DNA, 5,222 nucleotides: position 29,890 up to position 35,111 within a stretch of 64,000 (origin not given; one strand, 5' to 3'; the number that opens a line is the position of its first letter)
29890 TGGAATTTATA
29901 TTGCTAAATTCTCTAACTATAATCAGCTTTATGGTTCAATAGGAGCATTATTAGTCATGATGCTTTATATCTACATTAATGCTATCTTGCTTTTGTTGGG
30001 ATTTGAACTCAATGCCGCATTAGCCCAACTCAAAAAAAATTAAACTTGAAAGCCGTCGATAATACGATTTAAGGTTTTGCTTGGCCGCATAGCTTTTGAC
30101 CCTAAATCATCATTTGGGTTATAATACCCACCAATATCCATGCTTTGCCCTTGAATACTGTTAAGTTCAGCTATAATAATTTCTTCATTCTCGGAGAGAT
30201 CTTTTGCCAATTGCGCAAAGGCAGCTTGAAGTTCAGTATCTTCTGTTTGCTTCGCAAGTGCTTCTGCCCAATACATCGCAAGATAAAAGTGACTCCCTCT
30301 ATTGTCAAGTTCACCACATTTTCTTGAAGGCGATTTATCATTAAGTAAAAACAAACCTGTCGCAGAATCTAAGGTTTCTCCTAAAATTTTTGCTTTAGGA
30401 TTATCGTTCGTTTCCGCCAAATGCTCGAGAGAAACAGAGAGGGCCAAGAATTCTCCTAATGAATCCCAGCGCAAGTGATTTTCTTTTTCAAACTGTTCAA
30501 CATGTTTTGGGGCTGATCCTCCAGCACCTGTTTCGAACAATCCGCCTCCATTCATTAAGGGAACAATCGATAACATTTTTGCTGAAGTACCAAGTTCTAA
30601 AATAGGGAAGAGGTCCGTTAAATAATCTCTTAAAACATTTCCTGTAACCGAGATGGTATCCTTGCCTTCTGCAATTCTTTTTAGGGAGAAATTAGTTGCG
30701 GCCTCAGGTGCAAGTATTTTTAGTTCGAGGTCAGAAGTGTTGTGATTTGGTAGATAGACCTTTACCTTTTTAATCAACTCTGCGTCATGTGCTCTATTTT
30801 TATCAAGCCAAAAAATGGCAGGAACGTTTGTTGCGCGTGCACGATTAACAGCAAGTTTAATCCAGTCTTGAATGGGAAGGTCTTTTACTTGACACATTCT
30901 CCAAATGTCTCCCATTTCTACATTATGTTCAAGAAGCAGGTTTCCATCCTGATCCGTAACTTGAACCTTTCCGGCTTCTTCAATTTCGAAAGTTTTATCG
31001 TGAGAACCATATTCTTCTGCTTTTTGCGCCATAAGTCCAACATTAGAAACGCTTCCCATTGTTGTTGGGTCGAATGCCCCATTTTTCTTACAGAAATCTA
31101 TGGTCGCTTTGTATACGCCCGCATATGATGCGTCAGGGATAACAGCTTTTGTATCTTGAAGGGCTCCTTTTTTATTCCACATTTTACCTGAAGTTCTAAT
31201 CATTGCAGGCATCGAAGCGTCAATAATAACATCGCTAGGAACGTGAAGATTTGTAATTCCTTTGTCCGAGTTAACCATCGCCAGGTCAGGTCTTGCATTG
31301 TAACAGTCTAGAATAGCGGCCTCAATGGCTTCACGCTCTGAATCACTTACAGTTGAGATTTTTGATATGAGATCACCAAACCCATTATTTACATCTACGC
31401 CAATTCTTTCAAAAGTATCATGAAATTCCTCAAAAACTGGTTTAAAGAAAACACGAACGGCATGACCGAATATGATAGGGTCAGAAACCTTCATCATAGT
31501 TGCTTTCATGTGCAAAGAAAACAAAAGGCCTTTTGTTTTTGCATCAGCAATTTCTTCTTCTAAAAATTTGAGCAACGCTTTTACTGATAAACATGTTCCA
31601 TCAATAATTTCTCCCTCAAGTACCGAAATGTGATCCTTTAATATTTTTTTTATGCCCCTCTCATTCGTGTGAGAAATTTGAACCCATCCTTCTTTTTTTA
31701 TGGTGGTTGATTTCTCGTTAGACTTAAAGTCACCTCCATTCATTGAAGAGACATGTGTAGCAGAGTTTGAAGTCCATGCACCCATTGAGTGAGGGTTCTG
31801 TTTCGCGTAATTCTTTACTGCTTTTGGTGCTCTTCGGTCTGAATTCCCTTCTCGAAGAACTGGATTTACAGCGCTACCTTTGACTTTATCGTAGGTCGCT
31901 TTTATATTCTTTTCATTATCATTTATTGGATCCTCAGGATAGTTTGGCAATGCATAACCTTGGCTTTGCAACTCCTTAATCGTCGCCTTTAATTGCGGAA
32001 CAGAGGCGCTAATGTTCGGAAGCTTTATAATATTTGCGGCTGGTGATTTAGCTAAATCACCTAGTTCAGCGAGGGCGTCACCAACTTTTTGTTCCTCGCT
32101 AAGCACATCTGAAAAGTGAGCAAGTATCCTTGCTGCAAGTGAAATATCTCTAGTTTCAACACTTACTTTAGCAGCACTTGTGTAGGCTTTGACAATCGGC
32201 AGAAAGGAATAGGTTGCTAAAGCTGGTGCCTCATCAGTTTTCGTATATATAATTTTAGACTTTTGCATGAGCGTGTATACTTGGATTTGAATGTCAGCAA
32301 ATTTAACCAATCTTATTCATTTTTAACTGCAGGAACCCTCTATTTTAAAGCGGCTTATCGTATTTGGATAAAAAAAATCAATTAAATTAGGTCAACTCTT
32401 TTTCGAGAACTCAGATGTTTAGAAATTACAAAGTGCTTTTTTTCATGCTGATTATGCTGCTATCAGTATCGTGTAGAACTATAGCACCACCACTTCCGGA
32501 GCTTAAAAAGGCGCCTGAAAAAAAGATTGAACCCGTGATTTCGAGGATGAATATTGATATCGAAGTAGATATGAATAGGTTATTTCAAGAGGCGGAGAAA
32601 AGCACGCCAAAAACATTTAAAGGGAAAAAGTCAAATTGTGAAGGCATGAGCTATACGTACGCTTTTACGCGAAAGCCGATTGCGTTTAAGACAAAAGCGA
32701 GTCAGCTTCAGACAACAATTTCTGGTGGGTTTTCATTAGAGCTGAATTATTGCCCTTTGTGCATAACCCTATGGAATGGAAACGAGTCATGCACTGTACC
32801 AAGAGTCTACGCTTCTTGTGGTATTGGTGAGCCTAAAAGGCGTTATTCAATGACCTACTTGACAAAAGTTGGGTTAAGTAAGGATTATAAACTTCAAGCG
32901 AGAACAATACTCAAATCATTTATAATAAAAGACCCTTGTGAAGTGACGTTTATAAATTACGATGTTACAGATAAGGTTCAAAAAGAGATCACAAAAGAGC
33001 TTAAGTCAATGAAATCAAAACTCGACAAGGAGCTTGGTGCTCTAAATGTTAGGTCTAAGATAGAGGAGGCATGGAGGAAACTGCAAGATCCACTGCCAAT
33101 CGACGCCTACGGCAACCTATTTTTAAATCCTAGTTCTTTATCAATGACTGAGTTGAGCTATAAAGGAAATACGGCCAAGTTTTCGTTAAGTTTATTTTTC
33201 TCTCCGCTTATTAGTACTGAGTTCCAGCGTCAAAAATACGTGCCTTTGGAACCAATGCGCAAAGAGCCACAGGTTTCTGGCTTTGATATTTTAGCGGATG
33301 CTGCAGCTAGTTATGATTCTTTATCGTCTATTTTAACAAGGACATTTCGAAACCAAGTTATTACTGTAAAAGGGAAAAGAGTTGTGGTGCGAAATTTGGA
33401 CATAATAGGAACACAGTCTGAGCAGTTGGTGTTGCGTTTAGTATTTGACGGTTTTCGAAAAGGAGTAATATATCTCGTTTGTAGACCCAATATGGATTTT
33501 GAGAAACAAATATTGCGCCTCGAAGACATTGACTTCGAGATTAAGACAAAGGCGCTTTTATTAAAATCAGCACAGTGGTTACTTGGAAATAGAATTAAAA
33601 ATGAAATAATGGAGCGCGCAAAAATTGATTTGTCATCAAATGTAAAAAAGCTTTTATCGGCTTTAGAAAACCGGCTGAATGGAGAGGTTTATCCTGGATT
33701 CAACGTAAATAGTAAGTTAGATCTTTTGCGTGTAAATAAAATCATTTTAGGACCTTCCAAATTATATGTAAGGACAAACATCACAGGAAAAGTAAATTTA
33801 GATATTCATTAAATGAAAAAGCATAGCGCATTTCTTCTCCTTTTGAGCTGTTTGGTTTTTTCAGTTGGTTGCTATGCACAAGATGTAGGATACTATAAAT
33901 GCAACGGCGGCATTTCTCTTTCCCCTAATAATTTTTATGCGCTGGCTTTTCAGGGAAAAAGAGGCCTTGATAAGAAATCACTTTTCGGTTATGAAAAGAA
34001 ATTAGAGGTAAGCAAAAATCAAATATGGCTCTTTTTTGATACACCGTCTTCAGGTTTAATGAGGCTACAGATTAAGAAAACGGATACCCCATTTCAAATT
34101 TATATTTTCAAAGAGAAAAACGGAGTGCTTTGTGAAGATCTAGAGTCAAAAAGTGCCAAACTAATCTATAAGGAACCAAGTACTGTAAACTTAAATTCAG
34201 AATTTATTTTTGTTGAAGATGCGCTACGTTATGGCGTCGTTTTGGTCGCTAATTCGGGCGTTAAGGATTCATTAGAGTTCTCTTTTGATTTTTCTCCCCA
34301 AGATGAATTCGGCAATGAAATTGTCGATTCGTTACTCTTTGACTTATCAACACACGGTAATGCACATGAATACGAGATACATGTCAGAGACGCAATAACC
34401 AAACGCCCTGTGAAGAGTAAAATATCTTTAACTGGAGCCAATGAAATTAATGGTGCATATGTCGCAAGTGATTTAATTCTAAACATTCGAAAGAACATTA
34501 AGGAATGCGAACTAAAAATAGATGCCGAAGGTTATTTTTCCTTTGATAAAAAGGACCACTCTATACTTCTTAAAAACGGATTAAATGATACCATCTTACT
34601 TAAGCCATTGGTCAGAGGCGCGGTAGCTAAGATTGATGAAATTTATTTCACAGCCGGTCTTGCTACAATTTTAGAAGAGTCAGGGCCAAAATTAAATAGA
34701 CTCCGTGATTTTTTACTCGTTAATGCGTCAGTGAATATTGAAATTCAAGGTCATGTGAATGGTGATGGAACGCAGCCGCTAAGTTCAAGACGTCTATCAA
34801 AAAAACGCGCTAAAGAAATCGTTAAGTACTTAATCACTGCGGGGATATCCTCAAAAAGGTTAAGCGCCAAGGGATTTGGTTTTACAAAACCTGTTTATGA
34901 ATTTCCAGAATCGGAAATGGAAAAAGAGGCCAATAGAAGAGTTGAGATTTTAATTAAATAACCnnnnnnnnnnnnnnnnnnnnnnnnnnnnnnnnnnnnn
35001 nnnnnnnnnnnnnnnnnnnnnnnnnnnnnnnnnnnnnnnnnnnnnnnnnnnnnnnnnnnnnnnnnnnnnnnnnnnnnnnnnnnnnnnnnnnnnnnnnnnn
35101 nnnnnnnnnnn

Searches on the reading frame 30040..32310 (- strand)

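Call 92: search_protein_families(library=pfam, proteins=[window:30040-32310:-], max_evalue=0.0001)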
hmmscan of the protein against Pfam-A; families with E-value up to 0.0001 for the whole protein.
window:30040-32310:- (756 aa): 1 family
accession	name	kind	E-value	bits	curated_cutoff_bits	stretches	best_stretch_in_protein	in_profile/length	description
PF03971.19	IDH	-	0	1304.7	25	1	19-752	1-734/734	Monomeric isocitrate dehydrogenase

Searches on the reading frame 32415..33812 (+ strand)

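Call 74: search_protein_families(library=pfam, proteins=[window:32415-33812:+], max_evalue=0.001)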
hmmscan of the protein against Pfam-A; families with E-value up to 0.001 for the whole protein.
window:32415-33812:+ (465 aa): 1 family
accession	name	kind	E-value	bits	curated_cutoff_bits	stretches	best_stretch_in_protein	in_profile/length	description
PF14356.11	DUF4403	-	1.4e-73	248.4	28.3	1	43-464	3-425/425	Domain of unknown function (DUF4403)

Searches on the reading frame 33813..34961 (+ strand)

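Call 74: search_protein_families(library=pfam, proteins=[window:33813-34961:+], max_evalue=0.001)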
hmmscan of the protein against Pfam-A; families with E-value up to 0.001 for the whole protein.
window:33813-34961:+ (382 aa): 1 family
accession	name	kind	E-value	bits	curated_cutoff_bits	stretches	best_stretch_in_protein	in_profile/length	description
PF00691.25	OmpA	-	4.4e-12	46.6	27.2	1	278-368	1-92/98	OmpA family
